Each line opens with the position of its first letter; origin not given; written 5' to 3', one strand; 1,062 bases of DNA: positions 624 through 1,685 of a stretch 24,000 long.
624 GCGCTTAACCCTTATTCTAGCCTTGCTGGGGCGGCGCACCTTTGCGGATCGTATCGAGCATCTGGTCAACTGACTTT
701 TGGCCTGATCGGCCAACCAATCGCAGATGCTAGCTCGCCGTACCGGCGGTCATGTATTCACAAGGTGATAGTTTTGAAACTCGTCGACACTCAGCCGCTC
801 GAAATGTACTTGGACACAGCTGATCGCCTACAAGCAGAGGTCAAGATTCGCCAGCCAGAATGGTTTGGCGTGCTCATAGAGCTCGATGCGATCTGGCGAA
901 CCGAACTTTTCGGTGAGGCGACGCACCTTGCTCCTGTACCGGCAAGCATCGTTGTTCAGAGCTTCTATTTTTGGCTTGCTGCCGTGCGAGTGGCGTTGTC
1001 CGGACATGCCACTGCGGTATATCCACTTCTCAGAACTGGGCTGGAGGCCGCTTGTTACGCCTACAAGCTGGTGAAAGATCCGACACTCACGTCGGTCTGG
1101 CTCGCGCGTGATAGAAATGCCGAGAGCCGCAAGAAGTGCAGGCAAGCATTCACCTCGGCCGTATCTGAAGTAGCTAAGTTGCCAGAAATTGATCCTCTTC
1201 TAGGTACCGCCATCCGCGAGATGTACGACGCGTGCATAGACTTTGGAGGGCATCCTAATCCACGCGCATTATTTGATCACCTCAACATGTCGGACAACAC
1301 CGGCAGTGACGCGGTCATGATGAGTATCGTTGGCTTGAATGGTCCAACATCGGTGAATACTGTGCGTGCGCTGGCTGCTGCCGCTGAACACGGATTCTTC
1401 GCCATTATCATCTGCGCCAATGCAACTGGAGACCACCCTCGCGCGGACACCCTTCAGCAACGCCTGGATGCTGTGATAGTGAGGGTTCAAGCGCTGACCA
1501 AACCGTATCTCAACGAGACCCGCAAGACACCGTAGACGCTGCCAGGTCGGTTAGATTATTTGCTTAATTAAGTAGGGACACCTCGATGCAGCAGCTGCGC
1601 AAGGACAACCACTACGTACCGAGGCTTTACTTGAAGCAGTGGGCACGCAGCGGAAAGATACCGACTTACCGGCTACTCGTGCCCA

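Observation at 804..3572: Three-gene same-strand cassette: unknown helical protein, DUF4238, DUF2971. Possible multi-gene variant of a single-gene defence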

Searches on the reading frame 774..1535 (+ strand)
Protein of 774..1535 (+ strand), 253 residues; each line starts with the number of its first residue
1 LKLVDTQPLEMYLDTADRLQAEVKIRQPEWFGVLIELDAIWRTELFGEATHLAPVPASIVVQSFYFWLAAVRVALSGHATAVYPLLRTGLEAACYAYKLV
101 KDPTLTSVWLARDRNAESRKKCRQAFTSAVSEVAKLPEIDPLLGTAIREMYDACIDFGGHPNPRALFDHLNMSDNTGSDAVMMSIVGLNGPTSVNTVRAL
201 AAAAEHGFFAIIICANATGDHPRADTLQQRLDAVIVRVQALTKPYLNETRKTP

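Call 4: search_protein_families(library=pfam, proteins=[window:804-1535:+], max_evalue=0.1)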
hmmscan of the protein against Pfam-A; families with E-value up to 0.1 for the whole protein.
window:804-1535:+ (243 aa): 0 families

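Call 5: search_protein_families(library=padloc, proteins=[window:804-1535:+], max_evalue=0.1)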
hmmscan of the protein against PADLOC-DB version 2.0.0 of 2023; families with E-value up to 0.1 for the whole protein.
window:804-1535:+ (243 aa): 0 families

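Call 6: search_protein_families(library=ncbifam, proteins=[window:804-1535:+], max_evalue=0.1)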
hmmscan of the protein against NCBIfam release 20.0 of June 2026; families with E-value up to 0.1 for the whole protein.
window:804-1535:+ (243 aa): 0 families

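Call 8: find_homologous_proteins(query=window:804-1535:+, max_evalue=0.001)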
Query window:804-1535:+ (243 aa): 11 proteins with E <= 0.001 among 1243 candidates.
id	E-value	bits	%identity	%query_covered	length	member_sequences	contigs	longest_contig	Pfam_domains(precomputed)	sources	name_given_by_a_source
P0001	9.7e-159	544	100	100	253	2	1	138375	-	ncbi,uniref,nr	ncbi:hypothetical protein [Rhodanobacter sp. A1T4]|uniref:hypothetical protein n=1 Tax=Rhodanobacter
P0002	7.2e-85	302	57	96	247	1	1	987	-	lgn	-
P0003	4.0e-80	287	54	96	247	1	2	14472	-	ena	-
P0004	3.2e-70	254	53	95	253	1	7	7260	-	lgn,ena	-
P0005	3.2e-69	251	53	96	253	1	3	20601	-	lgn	-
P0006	4.8e-68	247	49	98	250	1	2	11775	-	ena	-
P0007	5.6e-63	231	47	96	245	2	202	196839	-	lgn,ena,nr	nr:hypothetical protein [uncultured Pseudoxanthomonas sp.]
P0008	2.8e-41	160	42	88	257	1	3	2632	-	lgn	-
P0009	9.2e-40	155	39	92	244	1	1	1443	-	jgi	jgi:hypothetical protein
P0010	7.0e-36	142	40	81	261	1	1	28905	-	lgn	-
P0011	1.4e-28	118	33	77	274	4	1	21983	-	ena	-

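Call 10: find_encoding_contigs(protein=P0007, flank=6000, max_places=4)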
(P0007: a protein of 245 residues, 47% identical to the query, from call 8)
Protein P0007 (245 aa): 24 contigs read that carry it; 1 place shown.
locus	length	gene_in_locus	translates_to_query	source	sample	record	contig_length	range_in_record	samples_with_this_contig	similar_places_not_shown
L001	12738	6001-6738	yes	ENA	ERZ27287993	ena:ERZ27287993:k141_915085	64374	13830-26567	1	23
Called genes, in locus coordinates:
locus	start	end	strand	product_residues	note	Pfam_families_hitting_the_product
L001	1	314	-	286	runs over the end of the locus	PF11740:KfrA_N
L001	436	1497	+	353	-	PF00589:Phage_integrase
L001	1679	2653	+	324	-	PF01734:Patatin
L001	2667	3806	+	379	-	PF21654:DncV-like_NTFase, PF21713:DncV_C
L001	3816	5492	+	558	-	PF14461:Prok-E2_B, PF00899:ThiF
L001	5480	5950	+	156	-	PF14464:Prok-JAB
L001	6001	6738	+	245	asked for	-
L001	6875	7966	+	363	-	PF13401:AAA_22 (faint), PF02796:HTH_7 (faint), PF00004:AAA, PF13384:HTH_23, PF13936:HTH_38 (weak)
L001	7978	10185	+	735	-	PF00082:Peptidase_S8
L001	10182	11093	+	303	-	PF26305:CD_NTase_C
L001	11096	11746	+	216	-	PF18153:Cap15_CD_rec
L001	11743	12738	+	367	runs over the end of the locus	-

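Call 11: find_encoding_contigs(protein=P0005, flank=6000, max_places=3)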
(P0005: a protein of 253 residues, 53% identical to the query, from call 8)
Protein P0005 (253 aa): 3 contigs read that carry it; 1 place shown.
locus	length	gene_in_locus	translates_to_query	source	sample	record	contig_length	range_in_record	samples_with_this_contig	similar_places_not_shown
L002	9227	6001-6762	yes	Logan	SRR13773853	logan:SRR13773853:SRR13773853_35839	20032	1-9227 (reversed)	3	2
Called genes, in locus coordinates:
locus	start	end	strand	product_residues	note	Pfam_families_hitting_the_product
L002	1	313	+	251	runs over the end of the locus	-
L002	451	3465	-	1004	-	PF13700:DUF4158, PF01526:DDE_Tnp_Tn3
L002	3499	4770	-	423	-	PF00589:Phage_integrase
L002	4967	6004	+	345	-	PF11740:KfrA_N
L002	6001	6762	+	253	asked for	-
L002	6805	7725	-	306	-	PF18863:AbiJ_NTD4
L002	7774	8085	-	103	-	PF13560:HTH_31, PF01381:HTH_3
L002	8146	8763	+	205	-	-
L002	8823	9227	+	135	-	?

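Call 12: find_encoding_contigs(protein=P0003, flank=6000, max_places=3)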
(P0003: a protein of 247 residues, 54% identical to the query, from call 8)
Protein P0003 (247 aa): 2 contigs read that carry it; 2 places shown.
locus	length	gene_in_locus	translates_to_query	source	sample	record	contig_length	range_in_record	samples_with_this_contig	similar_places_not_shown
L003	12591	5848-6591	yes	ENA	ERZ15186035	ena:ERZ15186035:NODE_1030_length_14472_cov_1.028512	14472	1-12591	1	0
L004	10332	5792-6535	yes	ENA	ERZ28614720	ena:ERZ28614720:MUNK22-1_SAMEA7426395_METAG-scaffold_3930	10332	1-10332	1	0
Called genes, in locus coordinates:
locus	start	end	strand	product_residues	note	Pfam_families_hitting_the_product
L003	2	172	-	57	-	?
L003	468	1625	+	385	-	-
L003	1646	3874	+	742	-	PF14457:Prok-E2_A, PF00899:ThiF, PF14464:Prok-JAB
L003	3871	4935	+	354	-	PF01734:Patatin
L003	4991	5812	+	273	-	-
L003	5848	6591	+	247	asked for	-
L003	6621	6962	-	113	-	-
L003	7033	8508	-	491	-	PF12161:HsdM_N, PF02384:N6_Mtase, PF01170:UPF0020 (weak), PF07669:Eco57I (weak)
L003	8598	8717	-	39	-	-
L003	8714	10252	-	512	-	PF01420:Methylase_S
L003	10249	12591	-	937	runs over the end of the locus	PF04313:HSDR_N (weak), PF00270:DEAD, PF04851:ResIII, PF18766:SWI2_SNF2, PF08463:EcoEI_R_C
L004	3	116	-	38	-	?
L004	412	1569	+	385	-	-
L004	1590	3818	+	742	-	PF14457:Prok-E2_A, PF00899:ThiF, PF14464:Prok-JAB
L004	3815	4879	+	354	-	PF01734:Patatin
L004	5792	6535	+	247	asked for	-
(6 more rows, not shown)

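Call 14: find_encoding_contigs(protein=P0006, flank=6000, max_places=3)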
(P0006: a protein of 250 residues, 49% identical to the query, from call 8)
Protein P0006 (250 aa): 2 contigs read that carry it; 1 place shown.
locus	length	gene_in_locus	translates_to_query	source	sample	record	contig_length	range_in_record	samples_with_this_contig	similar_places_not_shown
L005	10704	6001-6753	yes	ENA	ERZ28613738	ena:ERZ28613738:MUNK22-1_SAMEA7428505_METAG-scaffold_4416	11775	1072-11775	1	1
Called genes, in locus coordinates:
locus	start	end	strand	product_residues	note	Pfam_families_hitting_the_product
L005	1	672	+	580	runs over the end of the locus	?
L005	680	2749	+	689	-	PF00580:UvrD-helicase, PF13245:AAA_19, PF01443:Viral_helicase1 (weak), PF13361:UvrD_C, PF13538:UvrD_C_2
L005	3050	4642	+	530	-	PF02463:SMC_N (faint), PF13175:AAA_15, PF13476:AAA_23, PF13304:AAA_21 (weak), PF20469:OLD-like_TOPRIM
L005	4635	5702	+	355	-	PF01443:Viral_helicase1 (faint), PF13245:AAA_19, PF00580:UvrD-helicase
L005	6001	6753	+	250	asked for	-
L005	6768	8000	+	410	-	-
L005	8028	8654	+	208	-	-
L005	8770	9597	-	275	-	PF00665:rve, PF13683:rve_3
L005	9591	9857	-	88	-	PF01527:HTH_Tnp_1, PF13518:HTH_28 (weak)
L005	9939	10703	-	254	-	?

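Call 15: find_encoding_contigs(protein=P0010, flank=6000, max_places=3)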
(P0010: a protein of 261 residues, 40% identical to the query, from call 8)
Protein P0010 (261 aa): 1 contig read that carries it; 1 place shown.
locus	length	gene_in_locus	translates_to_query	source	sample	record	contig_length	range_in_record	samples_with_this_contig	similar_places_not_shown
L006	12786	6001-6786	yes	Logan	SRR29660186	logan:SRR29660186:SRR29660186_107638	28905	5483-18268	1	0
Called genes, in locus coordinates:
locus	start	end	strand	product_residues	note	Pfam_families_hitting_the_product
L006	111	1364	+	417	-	-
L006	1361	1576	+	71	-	-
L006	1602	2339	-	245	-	-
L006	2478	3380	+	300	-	-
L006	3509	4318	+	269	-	-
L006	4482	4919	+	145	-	-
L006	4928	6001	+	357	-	PF18928:DUF5677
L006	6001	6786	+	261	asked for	-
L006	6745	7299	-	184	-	-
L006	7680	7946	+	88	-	-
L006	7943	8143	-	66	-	-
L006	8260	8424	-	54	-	-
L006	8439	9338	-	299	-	-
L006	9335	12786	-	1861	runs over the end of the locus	PF01551:Peptidase_M23, PF18857:LPD38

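Call 16: find_encoding_contigs(protein=P0011, flank=6000, max_places=3)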
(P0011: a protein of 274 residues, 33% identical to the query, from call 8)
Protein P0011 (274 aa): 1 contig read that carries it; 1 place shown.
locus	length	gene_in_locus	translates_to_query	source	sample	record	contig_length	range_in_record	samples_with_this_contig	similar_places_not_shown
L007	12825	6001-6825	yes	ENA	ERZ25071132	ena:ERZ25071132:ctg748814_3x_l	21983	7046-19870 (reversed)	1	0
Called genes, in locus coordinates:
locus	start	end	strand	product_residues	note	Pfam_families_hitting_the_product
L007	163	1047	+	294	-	-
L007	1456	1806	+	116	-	-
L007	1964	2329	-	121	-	-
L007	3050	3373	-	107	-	-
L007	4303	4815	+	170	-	-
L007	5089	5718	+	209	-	-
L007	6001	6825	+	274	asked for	-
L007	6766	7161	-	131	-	-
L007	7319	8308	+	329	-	PF08357:SEFIR, PF13676:TIR_2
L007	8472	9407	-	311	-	-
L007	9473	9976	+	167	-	-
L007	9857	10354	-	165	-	-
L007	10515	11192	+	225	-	PF03567:Sulfotransfer_2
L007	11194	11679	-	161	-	-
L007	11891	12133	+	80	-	-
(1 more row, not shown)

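Call 43: search_protein_representatives(alignment_id=A1)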
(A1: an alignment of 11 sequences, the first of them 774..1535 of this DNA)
Query: 11 sequences, 250 profile positions. Proteins with E-value up to 0.001 (for the whole library): 1494; up to 1e-10: 1076; up to 1e-30: 153. The best 150 are listed.
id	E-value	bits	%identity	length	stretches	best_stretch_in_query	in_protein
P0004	7.7e-111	385.7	-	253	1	1-248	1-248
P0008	1.9e-94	332.0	-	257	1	1-246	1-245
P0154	1.6e-89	315.9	-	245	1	1-244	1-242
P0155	1.3e-72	260.5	-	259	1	1-243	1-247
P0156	2.8e-70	252.8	-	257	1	1-247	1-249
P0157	1.8e-69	250.2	-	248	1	1-244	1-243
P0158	2.1e-69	249.9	-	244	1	7-241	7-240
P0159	2.6e-67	243.1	-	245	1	1-244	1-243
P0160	3.1e-67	242.9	-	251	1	1-238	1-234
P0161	1.8e-66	240.3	-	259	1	1-245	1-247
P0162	2.3e-65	236.7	-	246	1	5-245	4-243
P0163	3.5e-65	236.1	-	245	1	8-242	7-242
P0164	4.5e-65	235.8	-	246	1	1-238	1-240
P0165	8.5e-65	234.9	-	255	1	1-243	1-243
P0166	2.0e-64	233.6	-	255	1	5-246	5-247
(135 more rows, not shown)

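Call 45: predict_structure(alignment_id=A1)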
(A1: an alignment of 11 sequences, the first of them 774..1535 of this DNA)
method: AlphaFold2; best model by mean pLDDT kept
length: 253 residues; sequences in the alignment: 11
mean_pLDDT: 84.7   pTM: 0.84
mean pLDDT of the five models: 84.7, 84.6, 84.5, 84.0, 82.3
residues with pLDDT >= 90: 141; 70-90: 67; 50-70: 34; < 50: 11
segments of 3 or more residues with pLDDT < 50: 1-5, 249-253
pLDDT, mean of each block of 10 residues (from residue 1): 55 89 94 98 86 92 97 90 92 96 95 95 94 88 88 71 60 59 71 88 95 88 90 95 69 31
secondary structure, 60 per line:
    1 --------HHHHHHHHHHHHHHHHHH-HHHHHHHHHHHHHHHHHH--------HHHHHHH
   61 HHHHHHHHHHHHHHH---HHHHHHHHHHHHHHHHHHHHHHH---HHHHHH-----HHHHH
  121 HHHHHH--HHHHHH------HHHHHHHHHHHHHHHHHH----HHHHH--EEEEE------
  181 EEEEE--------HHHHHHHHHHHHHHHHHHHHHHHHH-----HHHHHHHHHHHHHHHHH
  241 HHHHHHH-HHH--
elements in order: H9-26 H28-45 H54-75 H79-101 H105-110 H116-126 H129-134 H141-158 H163-167 E170-174 E181-185 H194-218 H224-247

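Call 48: search_protein_families(library=pfam, alignment_id=A3, max_evalue=0.01)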
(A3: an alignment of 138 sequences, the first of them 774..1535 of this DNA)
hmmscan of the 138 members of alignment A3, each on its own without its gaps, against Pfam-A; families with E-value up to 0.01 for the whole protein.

A. member 1, window:774-1535:+ (253 aa): 0 families

B. families by the number of members that match (of 138 scanned): 6 families
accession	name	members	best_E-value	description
PF18928.5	DUF5677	13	0.00031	Family of unknown function (DUF5677)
PF10280.14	Med11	4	0.001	Mediator complex protein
PF04043.20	PMEI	1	0.00055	Plant invertase/pectin methylesterase inhibitor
PF22297.1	PccH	1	0.0052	PccH Cytochrome c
PF20978.2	Gta3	1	0.0083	Glutamyl-tRNA amidotransferase complex subunit Gta3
PF02272.25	DHHA1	1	0.0095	DHHA1 domain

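Call 49: search_solved_structures(query=A3, max_evalue=1)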
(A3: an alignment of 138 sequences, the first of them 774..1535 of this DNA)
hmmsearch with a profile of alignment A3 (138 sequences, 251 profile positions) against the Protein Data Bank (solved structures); distinct sequences matched with E-value up to 1: 2.
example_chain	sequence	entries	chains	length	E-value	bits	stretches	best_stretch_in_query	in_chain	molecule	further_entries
1e19_A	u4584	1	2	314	0.44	13.2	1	130-177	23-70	CARBAMATE KINASE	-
8egx_A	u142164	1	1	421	0.88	12.2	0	157-199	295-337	Protocadherin-16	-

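Call 53: fold_search(model_id=the predicted structure, library=pdb)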
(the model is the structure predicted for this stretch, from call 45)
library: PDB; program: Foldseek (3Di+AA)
matches with E <= 10: 504; with E <= 0.001: 0
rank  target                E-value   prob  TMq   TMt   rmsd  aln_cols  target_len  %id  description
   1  4tql_A                2.2e-01  0.25  0.20  0.22  32.9       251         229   10  Computationally designed three helix bundle (released 2014-10-15)
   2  3cc9_C                4.2e-01  0.18  0.21  0.18  20.5       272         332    9  Crystal structure of Plasmodium vivax putative polyprenyl pyrophosphate synthase in complex with geranylgeranyl diphos (released 2008-03-25)
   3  8cvi_A                5.6e-01  0.06  0.11  0.11  32.6       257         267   10  Cryo-EM structure of the supercoiled EPEC H6 flagellar filament core Curly I waveform (released 2022-09-07)
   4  8cvi_I                5.8e-01  0.06  0.11  0.11  36.9       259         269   11  Cryo-EM structure of the supercoiled EPEC H6 flagellar filament core Curly I waveform (released 2022-09-07)
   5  8fef_I                6.4e-01  0.10  0.18  0.18  20.4       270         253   11  Structure of Mce1 transporter from Mycobacterium smegmatis (Map0) (released 2023-02-22)
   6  8cvi_D                6.4e-01  0.07  0.13  0.12  31.4       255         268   12  Cryo-EM structure of the supercoiled EPEC H6 flagellar filament core Curly I waveform (released 2022-09-07)
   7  1jad_A                6.7e-01  0.07  0.13  0.13  32.5       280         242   10  C-terminal Domain of Turkey PLC-beta (released 2001-12-28)
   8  4tql_B                7.4e-01  0.11  0.17  0.18  32.1       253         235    9  Computationally designed three helix bundle (released 2014-10-15)
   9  3mav_A                7.7e-01  0.14  0.22  0.19  20.3       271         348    9  Crystal structure of Plasmodium vivax putative farnesyl pyrophosphate synthase (Pv092040) (released 2010-04-14)
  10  7jn0_A                7.7e-01  0.09  0.15  0.18  23.4       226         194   14  Sheep Connexin-46 at 2.5 angstroms resolution, Lipid Class 2 (released 2020-09-09)
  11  4dzu_A                8.1e-01  0.18  0.21  0.27  13.0       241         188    9  Complex of 3-alpha bound to gp41-5 (released 2012-05-02)
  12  6h2f_F                8.1e-01  0.06  0.14  0.11  41.0       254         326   14  Structure of the pre-pore AhlB of the tripartite alpha-pore forming toxin, AHL, from Aeromonas hydrophila. (released 2019-07-10)
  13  9ls0_A                8.9e-01  0.07  0.15  0.14  33.4       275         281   12  Straight and symmetrical filament of the spirochete periplasmic flagella of Leptospira biflexa deleted fcpB strain (released 2025-12-24)
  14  5cwn                  9.8e-01  0.15  0.19  0.23  19.7       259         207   11  Crystal structure of de novo designed helical repeat protein DHR71 (released 2015-12-16)
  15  3ph7_C                9.8e-01  0.14  0.23  0.19  20.2       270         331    9  Crystal structure of Plasmodium vivax putative polyprenyl pyrophosphate synthase in complex with geranylgeranyl diphos (released 2010-11-17)
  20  1ufb_A                1.2e+00  0.63  0.31  0.55   6.5       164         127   15  Crystal structure of TT1696 from Thermus thermophilus HB8 (released 2003-11-28)
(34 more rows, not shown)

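Call 60: find_related_loci(query=A1, collection=viral_contigs, flank=5000)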
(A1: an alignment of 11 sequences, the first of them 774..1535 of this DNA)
Query A1 (253 aa) in viral_contigs; peptide patterns used: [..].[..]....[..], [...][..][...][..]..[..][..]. (x = any residue, [..] = any of these).
43 stretches matched a pattern, but none encodes a relative of the query by tblastn (E <= 1e-3).

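Call 61: find_related_loci(query=A1, collection=metagenome_contigs, flank=5000)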
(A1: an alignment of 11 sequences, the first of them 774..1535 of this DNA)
Query A1 (253 aa) in metagenome_contigs; peptide patterns used: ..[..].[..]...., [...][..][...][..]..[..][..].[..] (x = any residue, [..] = any of these).
225 stretches matched a pattern; 90 encode a relative of the query (tblastn E <= 1e-3); the best 80 are kept; 80 distinct loci.
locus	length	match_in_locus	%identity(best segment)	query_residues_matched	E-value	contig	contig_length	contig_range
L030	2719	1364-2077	36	1-239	6e-47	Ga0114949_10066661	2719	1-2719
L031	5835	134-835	34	1-234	4e-46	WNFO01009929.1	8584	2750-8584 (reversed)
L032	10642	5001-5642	37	32-238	4e-42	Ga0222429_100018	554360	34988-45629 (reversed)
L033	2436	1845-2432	39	1-196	5e-41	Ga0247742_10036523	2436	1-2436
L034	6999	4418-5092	36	9-232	6e-39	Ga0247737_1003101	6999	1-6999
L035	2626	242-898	33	9-232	8e-38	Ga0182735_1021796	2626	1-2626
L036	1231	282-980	31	4-233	2e-38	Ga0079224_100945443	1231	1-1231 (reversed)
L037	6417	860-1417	37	45-227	9e-36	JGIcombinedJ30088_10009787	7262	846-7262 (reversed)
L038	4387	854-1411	37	45-227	9e-36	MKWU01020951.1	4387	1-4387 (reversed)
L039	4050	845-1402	37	45-227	9e-36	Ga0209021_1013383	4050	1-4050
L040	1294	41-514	41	46-202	1e-36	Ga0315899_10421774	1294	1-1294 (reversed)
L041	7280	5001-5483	37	41-200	3e-34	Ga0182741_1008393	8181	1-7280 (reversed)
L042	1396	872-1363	41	44-207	8e-35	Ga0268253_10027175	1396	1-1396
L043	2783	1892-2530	33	44-249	4e-34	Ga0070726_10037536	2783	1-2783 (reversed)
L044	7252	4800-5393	36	9-207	9e-34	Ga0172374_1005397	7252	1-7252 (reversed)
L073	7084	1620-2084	31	55-213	1e-18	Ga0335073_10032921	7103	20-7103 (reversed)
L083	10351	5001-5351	33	56-166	5e-16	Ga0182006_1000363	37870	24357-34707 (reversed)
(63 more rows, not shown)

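Call 66: search_protein_families(library=pfam, alignment_id=A4, max_evalue=0.001)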
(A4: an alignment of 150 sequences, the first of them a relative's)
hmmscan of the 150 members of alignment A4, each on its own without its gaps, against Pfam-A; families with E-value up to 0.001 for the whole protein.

A. member 1, L030:36-377:+ (113 aa): 3 families
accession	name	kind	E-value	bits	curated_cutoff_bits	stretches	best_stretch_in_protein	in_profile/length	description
PF13646.12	HEAT_2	-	7e-13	49.1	27.7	1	42-110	22-88/88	HEAT repeats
PF02985.28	HEAT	-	7.7e-10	38.5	23.5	1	87-112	3-27/31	HEAT repeat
PF13513.12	HEAT_EZ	-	6e-06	27.1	27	1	64-112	9-55/55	HEAT-like repeat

B. families by the number of members that match (of 150 scanned): 114 families (the first 25 are shown)
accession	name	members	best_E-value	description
PF03819.22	MazG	2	4.5e-41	MazG nucleotide pyrophosphohydrolase domain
PF01734.28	Patatin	2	7.5e-31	Patatin-like phospholipase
PF00589.27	Phage_integrase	2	2.7e-21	Phage integrase family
PF01850.27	PIN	2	3.4e-16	PIN domain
PF01503.22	PRA-PH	2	1.2e-11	Phosphoribosyl-ATP pyrophosphohydrolase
PF00583.31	Acetyltransf_1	2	5.7e-08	Acetyltransferase (GNAT) family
PF22798.2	DUF5817_CT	2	0.00016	DUF5817, C-terminal domain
PF08238.18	Sel1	1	5.1e-147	Sel1 repeat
PF00206.25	Lyase_1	1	4.3e-93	Lyase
PF03313.21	SDH_alpha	1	4.5e-73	Serine dehydratase alpha chain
PF13347.12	MFS_2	1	1.6e-62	MFS/sugar transport protein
PF10083.14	DUF2321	1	7.8e-61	Uncharacterized protein conserved in bacteria (DUF2321)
PF07693.20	KAP_NTPase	1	4.8e-58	KAP family P-loop domain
PF10123.14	Mu-like_Pro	1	1.2e-56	Mu-like prophage I protein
PF02586.19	SRAP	1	2.2e-49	SOS response associated peptidase (SRAP)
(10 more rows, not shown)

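Call 67: search_protein_families(library=phrogs, proteins=[window:774-1535:+], max_evalue=0.01)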
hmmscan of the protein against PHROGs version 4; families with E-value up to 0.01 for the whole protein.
window:774-1535:+ (253 aa): 1 family
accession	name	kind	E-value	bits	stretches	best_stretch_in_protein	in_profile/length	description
phrog_36906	-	unknown function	7.8e-28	99.1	1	22-224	21-222/252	-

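Call 69: search_dna_similar(query=window:774-1535:+, collection=phages, mode=protein, max_evalue=0.001, max_rows=15)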
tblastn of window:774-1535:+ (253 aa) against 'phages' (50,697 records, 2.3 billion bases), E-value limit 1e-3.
No match.
